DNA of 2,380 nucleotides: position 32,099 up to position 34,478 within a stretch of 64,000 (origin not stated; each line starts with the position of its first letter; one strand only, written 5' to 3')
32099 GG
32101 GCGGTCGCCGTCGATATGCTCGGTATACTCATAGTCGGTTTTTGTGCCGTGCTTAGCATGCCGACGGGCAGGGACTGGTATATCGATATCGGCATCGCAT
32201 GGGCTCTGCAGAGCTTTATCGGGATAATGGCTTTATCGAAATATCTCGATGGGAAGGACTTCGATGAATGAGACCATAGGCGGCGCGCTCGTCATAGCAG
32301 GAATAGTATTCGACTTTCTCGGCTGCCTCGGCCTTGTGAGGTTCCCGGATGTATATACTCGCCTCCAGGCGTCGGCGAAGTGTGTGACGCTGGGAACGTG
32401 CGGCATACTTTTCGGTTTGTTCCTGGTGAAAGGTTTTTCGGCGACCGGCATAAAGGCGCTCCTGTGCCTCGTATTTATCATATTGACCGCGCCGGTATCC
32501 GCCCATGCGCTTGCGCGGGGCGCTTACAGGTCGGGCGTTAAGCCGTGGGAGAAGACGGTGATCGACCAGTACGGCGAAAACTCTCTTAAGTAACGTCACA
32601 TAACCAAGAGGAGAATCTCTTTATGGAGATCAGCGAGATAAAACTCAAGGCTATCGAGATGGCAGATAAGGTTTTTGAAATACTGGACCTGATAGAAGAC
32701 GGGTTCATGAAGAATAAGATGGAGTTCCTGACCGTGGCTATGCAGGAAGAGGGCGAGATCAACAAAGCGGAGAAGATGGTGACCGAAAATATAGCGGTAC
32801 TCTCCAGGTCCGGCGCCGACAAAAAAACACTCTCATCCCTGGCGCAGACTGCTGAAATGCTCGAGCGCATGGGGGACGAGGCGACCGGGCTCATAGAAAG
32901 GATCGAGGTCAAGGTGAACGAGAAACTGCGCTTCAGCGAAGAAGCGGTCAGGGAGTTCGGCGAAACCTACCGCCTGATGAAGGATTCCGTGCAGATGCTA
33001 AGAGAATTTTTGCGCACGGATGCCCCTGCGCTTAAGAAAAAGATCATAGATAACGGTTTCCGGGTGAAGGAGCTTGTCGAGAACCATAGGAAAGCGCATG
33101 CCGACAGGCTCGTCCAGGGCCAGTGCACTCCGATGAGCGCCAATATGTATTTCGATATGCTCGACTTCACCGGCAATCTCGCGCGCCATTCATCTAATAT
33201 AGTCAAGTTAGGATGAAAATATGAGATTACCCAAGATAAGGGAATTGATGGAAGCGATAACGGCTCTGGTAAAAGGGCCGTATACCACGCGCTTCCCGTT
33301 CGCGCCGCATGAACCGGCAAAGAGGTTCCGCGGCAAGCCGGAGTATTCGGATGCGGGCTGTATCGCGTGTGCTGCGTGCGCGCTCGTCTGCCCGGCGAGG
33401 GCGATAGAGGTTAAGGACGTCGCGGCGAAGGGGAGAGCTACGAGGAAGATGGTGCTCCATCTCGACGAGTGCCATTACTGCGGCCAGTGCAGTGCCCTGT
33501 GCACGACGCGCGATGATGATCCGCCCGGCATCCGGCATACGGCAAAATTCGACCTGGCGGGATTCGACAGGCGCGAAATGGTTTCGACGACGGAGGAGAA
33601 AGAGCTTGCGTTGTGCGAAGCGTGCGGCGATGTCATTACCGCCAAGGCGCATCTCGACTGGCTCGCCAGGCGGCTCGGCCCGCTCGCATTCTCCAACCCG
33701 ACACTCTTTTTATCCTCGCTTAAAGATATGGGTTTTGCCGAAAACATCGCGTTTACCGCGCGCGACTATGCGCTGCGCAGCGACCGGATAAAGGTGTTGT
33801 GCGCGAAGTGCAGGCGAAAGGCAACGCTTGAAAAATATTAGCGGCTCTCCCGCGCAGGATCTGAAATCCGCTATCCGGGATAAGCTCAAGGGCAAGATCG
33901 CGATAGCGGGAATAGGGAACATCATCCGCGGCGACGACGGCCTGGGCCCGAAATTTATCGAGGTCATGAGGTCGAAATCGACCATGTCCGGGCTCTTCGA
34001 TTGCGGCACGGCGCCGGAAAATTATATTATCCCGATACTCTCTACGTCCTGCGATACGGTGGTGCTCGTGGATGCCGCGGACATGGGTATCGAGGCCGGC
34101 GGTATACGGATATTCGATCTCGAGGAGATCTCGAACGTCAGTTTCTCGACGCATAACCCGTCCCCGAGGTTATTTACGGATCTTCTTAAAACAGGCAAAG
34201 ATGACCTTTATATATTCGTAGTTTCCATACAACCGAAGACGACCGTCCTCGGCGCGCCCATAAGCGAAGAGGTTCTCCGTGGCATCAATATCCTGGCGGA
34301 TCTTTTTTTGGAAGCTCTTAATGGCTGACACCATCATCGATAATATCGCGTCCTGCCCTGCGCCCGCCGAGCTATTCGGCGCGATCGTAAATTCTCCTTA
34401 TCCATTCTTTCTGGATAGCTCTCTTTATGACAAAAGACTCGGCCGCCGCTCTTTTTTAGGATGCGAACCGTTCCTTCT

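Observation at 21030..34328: Group-4 Mbh/Mrp-type [NiFe] hydrogenase fronted by a sulfhydrogenase beta/gamma (AsrA/AsrB)-like module: a possible NAD(P)H-linked ion-pumping hydrogenase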

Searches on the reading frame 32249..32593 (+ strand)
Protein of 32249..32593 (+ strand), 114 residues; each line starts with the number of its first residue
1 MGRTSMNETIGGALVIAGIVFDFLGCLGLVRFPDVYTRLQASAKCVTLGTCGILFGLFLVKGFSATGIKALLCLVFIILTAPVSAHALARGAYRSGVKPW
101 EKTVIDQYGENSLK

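Call 4: search_protein_families(library=pfam, proteins=[window:32249-32593:+])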
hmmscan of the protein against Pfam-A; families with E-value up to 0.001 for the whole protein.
window:32249-32593:+ (114 aa): 1 family
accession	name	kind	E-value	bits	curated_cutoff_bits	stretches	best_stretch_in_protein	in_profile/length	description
PF03334.19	PhaG_MnhG_YufB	-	1e-24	87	23.4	1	14-93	1-80/80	Na+/H+ antiporter subunit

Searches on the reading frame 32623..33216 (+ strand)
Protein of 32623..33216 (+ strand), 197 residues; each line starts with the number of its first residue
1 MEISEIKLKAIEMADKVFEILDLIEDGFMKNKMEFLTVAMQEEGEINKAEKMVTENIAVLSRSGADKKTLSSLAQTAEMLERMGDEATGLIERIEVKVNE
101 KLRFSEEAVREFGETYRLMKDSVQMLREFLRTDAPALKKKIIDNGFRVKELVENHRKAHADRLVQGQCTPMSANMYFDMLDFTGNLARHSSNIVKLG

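Call 4: search_protein_families(library=pfam, proteins=[window:32623-33216:+])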
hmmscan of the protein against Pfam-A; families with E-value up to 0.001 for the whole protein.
window:32623-33216:+ (197 aa): 1 family
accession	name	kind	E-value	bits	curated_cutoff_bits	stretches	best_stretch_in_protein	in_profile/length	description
PF01895.24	PhoU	-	3.8e-09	37.2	23.5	1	12-93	3-88/89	PhoU domain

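Call 8: search_protein_families(library=ncbifam, proteins=[window:32623-33216:+])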
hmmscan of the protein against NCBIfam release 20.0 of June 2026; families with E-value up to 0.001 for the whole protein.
window:32623-33216:+ (197 aa): 1 family
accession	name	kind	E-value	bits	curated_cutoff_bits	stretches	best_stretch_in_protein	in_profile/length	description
TIGR02135.1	phoU_full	equivalog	9.4e-05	22.1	130.25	1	2-175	6-178/212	phosphate signaling complex protein PhoU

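Call 45: find_homologous_proteins(query=window:32623-33216:+, max_evalue=0.001)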
Query window:32623-33216:+ (197 aa): 395 proteins with E <= 0.001 among 565 candidates; the best 120 are listed.
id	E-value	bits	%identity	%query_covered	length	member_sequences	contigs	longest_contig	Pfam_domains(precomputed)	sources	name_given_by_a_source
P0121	1.2e-118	411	100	100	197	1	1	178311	PF01895.25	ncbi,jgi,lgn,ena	ncbi:MAG: PhoU domain-containing protein [Candidatus Omnitrophota bacterium]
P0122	4.2e-87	308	74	100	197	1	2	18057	PF01895.25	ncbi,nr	ncbi:MAG: PhoU domain-containing protein [Candidatus Omnitrophica bacterium]|nr:PhoU domain-containi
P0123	3.0e-85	302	72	99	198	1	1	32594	PF01895.25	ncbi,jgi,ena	ncbi:MAG: PhoU domain-containing protein [Candidatus Omnitrophota bacterium]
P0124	5.4e-84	298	71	99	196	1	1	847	PF01895.25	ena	-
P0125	7.3e-84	298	71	100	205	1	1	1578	PF01895.25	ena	-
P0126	1.0e-83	297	72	99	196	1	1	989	PF01895.25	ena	-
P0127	2.4e-83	296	73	99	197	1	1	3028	PF01895.25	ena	-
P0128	3.5e-83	296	71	100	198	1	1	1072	PF01895.25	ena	-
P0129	8.6e-83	294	71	99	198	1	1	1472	PF01895.25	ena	-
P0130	5.7e-82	292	69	100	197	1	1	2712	PF01895.25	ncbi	-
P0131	1.0e-81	291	71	100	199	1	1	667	PF01895.25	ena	-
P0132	1.8e-81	290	70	100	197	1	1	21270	PF01895.25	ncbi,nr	ncbi:MAG: PhoU domain-containing protein [Candidatus Omnitrophica bacterium]|nr:PhoU domain-containi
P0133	3.5e-81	289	71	100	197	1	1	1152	PF01895.25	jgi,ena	-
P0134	1.1e-80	287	70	100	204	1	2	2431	PF01895.25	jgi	jgi:phosphate:Na+ symporter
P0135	1.4e-80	287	72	100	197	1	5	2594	PF01895.25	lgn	-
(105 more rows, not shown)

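Call 50: find_encoding_contigs(protein=P0121, flank=2000, max_places=3)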
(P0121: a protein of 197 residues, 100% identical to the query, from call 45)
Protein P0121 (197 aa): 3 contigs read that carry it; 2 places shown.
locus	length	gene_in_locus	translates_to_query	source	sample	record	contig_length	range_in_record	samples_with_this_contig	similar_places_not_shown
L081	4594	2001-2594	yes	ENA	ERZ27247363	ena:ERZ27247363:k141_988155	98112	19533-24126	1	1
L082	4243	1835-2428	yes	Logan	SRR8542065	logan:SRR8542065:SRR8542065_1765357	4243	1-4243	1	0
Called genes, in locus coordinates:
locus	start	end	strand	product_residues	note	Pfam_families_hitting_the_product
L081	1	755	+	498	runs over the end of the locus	PF00662:Proton_antipo_N (faint), PF10125:NADHdeh_related, PF00361:Proton_antipo_M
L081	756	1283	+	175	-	PF01899:MNHE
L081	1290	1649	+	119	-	PF04066:MrpF_PhaF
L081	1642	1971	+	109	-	PF03334:PhaG_MnhG_YufB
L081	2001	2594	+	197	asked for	PF01895:PhoU (weak)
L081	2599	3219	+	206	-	PF12838:Fer4_7, PF13187:Fer4_9 (weak)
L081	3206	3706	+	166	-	PF01750:HycI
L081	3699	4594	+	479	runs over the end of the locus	PF04715:, PF00425:Chorismate_bind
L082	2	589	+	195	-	?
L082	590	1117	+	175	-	PF01899:MNHE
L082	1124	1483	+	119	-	PF04066:MrpF_PhaF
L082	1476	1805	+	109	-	PF03334:PhaG_MnhG_YufB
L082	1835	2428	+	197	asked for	PF01895:PhoU (weak)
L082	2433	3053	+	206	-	PF12838:Fer4_7, PF13187:Fer4_9 (weak)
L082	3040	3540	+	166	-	PF01750:HycI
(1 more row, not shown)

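Call 51: predict_structure(alignment_id=A1)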
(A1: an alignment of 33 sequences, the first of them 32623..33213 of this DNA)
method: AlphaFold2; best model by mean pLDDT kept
length: 197 residues; sequences in the alignment: 33
mean_pLDDT: 94.7   pTM: 0.90
mean pLDDT of the five models: 94.7, 92.7, 92.6, 92.5, 92.0
residues with pLDDT >= 90: 172; 70-90: 25; 50-70: 0; < 50: 0
segments of 3 or more residues with pLDDT < 50: none
pLDDT, mean of each block of 10 residues (from residue 1): 93 98 96 95 97 95 89 97 98 91 87 97 98 94 98 95 90 93 98 94
secondary structure, 60 per line:
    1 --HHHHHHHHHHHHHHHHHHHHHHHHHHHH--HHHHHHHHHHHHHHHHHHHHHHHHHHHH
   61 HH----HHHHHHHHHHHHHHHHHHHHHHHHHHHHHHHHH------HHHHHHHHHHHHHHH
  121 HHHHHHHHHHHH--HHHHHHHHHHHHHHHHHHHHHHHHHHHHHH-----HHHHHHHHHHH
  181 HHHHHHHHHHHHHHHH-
elements in order: H3-30 H33-62 H67-99 H106-132 H135-164 H170-196

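Call 53: fold_search(model_id=the predicted structure, library=pdb)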
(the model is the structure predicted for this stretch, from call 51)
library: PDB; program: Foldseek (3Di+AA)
matches with E <= 10: 350; with E <= 0.001: 11
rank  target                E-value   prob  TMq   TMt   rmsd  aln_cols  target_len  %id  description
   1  2i0m                  4.3e-05  1.00  0.87  0.84   2.1       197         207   15  Crystal structure of the phosphate transport system regulatory protein PhoU from Streptococcus pneumoniae (released 2006-09-19)
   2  1t72_G                7.5e-05  1.00  0.87  0.81   2.3       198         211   19  Crystal structure of phosphate transport system protein phoU from Aquifex aeolicus (released 2004-12-07)
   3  1t72_B                7.9e-05  1.00  0.87  0.81   2.2       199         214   18  Crystal structure of phosphate transport system protein phoU from Aquifex aeolicus (released 2004-12-07)
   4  1t8b_A                1.2e-04  1.00  0.86  0.82   2.5       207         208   18  Crystal structure of refolded PHOU-like protein (gi 2983430) from Aquifex aeolicus (released 2004-12-07)
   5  1sum                  1.4e-04  1.00  0.84  0.74   2.6       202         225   13  Crystal structure of a hypothetical protein at 2.0 A resolution (released 2004-08-24)
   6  4q25_A                1.7e-04  1.00  0.89  0.83   2.2       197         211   15  Crystal structure of PhoU from Pseudomonas aeruginosa (released 2015-02-18)
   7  1t72_A                1.7e-04  1.00  0.87  0.80   2.3       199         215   18  Crystal structure of phosphate transport system protein phoU from Aquifex aeolicus (released 2004-12-07)
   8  1xwm                  4.4e-04  1.00  0.74  0.69   4.5       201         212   14  The crystal structure of PhoU (phosphate uptake regulator), Structural genomics (released 2004-12-14)
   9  4q25_B                7.0e-04  1.00  0.90  0.85   2.0       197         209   14  Crystal structure of PhoU from Pseudomonas aeruginosa (released 2015-02-18)
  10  2olt_A                8.1e-04  1.00  0.65  0.61   5.0       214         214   14  Crystal structure of a phou-like protein (so_3770) from shewanella oneidensis mr-1 at 2.00 A resolution (released 2007-02-06)
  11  2iiu_B                9.7e-04  1.00  0.62  0.59   6.1       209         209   14  Crystal structure of a putative PhoU-like phosphate regulatory protein (NP_719307.1) from Shewanella oneidensis MR-1 a (released 2006-10-17)
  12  2iiu_A                1.1e-03  1.00  0.66  0.63   4.8       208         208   13  Crystal structure of a putative PhoU-like phosphate regulatory protein (NP_719307.1) from Shewanella oneidensis MR-1 a (released 2006-10-17)
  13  2olt_B                1.3e-03  1.00  0.67  0.63   4.5       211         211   15  Crystal structure of a phou-like protein (so_3770) from shewanella oneidensis mr-1 at 2.00 A resolution (released 2007-02-06)
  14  1t72_E                1.5e-03  1.00  0.85  0.79   2.6       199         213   18  Crystal structure of phosphate transport system protein phoU from Aquifex aeolicus (released 2004-12-07)
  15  2olt_C                1.5e-03  1.00  0.63  0.58   5.3       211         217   15  Crystal structure of a phou-like protein (so_3770) from shewanella oneidensis mr-1 at 2.00 A resolution (released 2007-02-06)
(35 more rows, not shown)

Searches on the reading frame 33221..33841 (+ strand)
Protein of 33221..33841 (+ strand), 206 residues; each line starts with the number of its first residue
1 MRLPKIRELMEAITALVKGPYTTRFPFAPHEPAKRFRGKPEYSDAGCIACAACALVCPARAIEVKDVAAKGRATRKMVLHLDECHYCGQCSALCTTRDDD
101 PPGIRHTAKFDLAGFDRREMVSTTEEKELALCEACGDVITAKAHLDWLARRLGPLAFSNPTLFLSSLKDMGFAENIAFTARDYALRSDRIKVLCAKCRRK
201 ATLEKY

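Call 4: search_protein_families(library=pfam, proteins=[window:33221-33841:+])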
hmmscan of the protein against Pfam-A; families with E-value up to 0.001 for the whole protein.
window:33221-33841:+ (206 aa): 5 families
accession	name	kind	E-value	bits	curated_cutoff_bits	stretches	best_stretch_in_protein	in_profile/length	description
PF12838.12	Fer4_7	-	6.7e-09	36.5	27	1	47-96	2-50/52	4Fe-4S dicluster domain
PF13187.11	Fer4_9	-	5.5e-06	26.8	27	1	47-96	2-49/52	4Fe-4S dicluster domain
PF13237.11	Fer4_10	-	3.8e-05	24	25.5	1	42-94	4-52/53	4Fe-4S dicluster domain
PF00037.32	Fer4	-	0.00032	20.8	21.1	0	47-63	8-24/24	4Fe-4S binding domain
PF14697.11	Fer4_21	-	0.00096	19.7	35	1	44-96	5-53/59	4Fe-4S dicluster domain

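Call 8: search_protein_families(library=ncbifam, proteins=[window:33221-33841:+])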
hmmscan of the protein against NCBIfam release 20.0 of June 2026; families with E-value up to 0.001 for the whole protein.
window:33221-33841:+ (206 aa): 35 families (the best 25 are shown)
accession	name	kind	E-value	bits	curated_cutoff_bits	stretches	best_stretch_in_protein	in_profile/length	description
NF006076.0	PRK08222.1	equivalog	2.2e-24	86.3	270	1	15-148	8-133/181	hydrogenase 4 subunit H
NF009053.0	PRK12387.1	subfamily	2.6e-24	86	204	1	17-153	10-138/180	formate hydrogenlyase complex iron-sulfur subunit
TIGR01971.1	NuoI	subfamily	2.8e-16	59.2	113.05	1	10-125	3-119/121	NADH-quinone oxidoreductase, chain I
NF006221.0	PRK08348.1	subfamily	1.6e-15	57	124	1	9-117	7-105/136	NADH-plastoquinone oxidoreductase subunit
NF004537.0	PRK05888.1-3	equivalog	4.7e-14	52.4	163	1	13-128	31-154/204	NADH-quinone oxidoreductase subunit NuoI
NF004543.0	PRK05888.2-5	equivalog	6.1e-12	45.5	243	1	13-96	27-112/217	NADH-quinone oxidoreductase subunit NuoI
NF004540.0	PRK05888.2-1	equivalog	2.4e-11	43.4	215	1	8-121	7-120/139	NADH-quinone oxidoreductase subunit NuoI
NF004539.0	PRK05888.1-5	equivalog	1.7e-10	40.8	225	1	9-96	20-114/162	NADH-quinone oxidoreductase subunit NuoI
TIGR00403.1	ndhI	equivalog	2.5e-10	40.2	302.35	1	15-120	32-135/183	NAD(P)H-quinone oxidoreductase subunit I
NF004538.0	PRK05888.1-4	equivalog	3.2e-10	39.8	135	1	18-142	29-154/162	NADH-quinone oxidoreductase subunit NuoI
NF004536.0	PRK05888.1-1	equivalog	6.5e-10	38.6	212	1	6-126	14-136/180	NADH-quinone oxidoreductase subunit NuoI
NF010590.0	PRK13984.1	equivalog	7.4e-10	37.6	946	1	11-96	16-105/611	putative oxidoreductase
NF042909.1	FMH_DH_FwdF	exception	8e-10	38.3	375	1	33-96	245-308/336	tungsten-dependent formylmethanofuran dehydrogenase subunit FwdF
NF040612.1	F420_dehyd_FpoI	exception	9.9e-10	38.4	180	1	7-95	4-95/135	F420H2 dehydrogenase subunit FpoI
NF004546.0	PRK05888.3-3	equivalog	8.3e-09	35.1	260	1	36-123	55-143/196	NADH-quinone oxidoreductase subunit NuoI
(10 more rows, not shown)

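Call 58: search_solved_structures(query=window:33221-33841:+, max_evalue=0.00001, show_alignments=2)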
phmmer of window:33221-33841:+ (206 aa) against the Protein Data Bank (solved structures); distinct sequences matched with E-value up to 0.00001: 42.
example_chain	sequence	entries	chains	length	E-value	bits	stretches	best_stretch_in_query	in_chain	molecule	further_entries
7z0s_F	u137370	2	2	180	3.8e-14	56.2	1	18-148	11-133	Formate hydrogenlyase subunit 6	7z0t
9sfi_T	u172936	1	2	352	2.1e-12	50.5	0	33-95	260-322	4Fe-4S ferredoxin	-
5t5i_F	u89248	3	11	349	5.9e-12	49.1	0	42-97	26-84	Tungsten formylmethanofuran dehydrogenase subunit fwdF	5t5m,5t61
9sw6_H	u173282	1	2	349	3.7e-11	46.4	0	41-97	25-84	Tungsten formylmethanofuran dehydrogenase, subunit F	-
9iho_I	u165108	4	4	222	6.3e-11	45.7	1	13-97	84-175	NUIM (TYKY) subunit of mitochondrial NADH:ubiquinone oxidoreductase (Complex I)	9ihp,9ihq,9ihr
7b0n_I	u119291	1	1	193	7.8e-11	45.4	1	9-108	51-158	Subunit NUIM of protein NADH:Ubiquinone Oxidoreductase (Complex I)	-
6gcs_I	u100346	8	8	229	1.2e-10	44.8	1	9-108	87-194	TYKY SUBUNIT (NUIM) | Subunit NUIM of NADH:Ubiquinone Oxidoreductase (Complex I)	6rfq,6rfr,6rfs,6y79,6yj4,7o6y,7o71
7zm7_I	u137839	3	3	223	2e-10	44.1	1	13-96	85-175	Oxidoreductase-like protein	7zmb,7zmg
5lc5_I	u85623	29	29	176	2.6e-10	43.7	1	6-96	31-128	NADH dehydrogenase [ubiquinone] iron-sulfur protein 8, mitochondrial | Mitochondrial complex I, TYKY subunit | NADH:ubiquinone oxidoreductase core subunit S8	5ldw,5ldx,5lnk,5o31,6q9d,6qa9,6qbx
7v2c_B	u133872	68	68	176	3.3e-10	43.3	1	7-96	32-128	NADH dehydrogenase [ubiquinone] iron-sulfur protein 8, mitochondrial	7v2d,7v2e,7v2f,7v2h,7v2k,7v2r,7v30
7qsd_I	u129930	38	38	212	4.1e-10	43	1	6-96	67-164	NADH dehydrogenase [ubiquinone] iron-sulfur protein 8, mitochondrial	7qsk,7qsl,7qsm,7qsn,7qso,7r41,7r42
6zk9_9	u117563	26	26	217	4.4e-10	42.9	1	6-96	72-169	Mitochondrial complex I, TYKY subunit | Complex I-23kD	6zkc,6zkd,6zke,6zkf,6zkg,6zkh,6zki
6g2j_I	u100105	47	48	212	5.3e-10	42.7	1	6-96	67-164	NADH dehydrogenase [ubiquinone] iron-sulfur protein 8, mitochondrial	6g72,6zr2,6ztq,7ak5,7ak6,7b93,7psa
5gpn_b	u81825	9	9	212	5.3e-10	42.7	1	7-96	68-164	NADH dehydrogenase [ubiquinone] iron-sulfur protein 8 | NADH dehydrogenase [ubiquinone] iron-sulfur protein 8, mitochondrial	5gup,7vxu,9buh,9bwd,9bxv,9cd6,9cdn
8b9z_I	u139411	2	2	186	5.9e-10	42.5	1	12-96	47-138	NADH dehydrogenase (ubiquinone) 23 kDa subunit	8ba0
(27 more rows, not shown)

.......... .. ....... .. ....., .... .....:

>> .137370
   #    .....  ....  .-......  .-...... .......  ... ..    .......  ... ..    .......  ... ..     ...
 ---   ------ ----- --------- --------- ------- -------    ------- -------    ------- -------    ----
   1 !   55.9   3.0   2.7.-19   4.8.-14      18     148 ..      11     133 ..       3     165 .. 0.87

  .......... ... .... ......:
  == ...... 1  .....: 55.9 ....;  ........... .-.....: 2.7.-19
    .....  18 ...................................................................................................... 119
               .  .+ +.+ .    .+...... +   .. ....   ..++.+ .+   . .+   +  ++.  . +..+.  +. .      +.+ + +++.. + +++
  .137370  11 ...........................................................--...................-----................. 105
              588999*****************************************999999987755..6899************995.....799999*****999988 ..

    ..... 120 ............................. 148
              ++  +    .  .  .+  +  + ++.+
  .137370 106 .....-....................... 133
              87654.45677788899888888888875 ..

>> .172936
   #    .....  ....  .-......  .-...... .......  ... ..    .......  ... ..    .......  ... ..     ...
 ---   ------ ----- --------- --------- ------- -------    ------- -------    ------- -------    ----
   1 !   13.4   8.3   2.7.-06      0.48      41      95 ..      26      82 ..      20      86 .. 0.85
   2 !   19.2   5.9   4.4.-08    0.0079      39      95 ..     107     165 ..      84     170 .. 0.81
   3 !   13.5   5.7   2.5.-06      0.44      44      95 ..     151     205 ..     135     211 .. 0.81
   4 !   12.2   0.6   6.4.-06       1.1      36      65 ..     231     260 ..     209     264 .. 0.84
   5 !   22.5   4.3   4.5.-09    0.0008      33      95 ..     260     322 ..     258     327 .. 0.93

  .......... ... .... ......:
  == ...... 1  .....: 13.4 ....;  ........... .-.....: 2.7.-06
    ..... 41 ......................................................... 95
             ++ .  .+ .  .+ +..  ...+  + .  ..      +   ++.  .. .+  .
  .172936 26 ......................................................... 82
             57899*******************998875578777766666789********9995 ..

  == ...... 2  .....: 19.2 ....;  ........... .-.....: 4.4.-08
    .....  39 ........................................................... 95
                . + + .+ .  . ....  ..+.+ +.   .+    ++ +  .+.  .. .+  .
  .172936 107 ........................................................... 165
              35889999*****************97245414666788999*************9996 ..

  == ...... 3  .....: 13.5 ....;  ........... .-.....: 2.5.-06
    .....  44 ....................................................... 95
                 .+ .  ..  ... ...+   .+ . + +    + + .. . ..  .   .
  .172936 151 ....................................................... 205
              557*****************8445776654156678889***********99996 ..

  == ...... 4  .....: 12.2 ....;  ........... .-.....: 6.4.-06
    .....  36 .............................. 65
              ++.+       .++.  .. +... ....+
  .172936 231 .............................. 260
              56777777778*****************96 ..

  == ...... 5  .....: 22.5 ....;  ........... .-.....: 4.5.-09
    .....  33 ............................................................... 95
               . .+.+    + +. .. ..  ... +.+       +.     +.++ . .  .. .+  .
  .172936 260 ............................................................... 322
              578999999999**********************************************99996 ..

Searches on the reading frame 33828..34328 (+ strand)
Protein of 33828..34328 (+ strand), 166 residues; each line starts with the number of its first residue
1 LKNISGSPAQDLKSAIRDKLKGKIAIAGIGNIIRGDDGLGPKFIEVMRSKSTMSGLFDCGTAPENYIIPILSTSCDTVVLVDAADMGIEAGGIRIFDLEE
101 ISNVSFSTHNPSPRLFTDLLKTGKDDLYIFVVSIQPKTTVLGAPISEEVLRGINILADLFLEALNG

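Call 4: search_protein_families(library=pfam, proteins=[window:33828-34328:+])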
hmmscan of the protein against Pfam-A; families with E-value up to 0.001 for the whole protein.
window:33828-34328:+ (166 aa): 1 family
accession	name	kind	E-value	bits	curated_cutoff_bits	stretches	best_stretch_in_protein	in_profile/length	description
PF01750.23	HycI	-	2.9e-11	43.8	23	1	55-159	18-126/130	Hydrogenase maturation protease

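Call 8: search_protein_families(library=ncbifam, proteins=[window:33828-34328:+])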
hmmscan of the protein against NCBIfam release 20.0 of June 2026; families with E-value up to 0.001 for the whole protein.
window:33828-34328:+ (166 aa): 4 families
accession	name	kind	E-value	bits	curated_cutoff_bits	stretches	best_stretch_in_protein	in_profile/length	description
TIGR00072.1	hydrog_prot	superfamily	7.7e-25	87.6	47.45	1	26-162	2-143/145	hydrogenase maturation protease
TIGR00142.1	hycI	equivalog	7.8e-21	74.4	119.1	1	26-163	3-141/146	hydrogenase maturation peptidase HycI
TIGR00130.1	frhD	equivalog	2.2e-14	53.8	134.95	1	21-153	2-140/153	coenzyme F420-reducing hydrogenase, FrhD protein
TIGR00140.1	hupD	subfamily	3e-10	40.2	151.8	1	24-164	1-147/151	HyaD/HybD family hydrogenase maturation endopeptidase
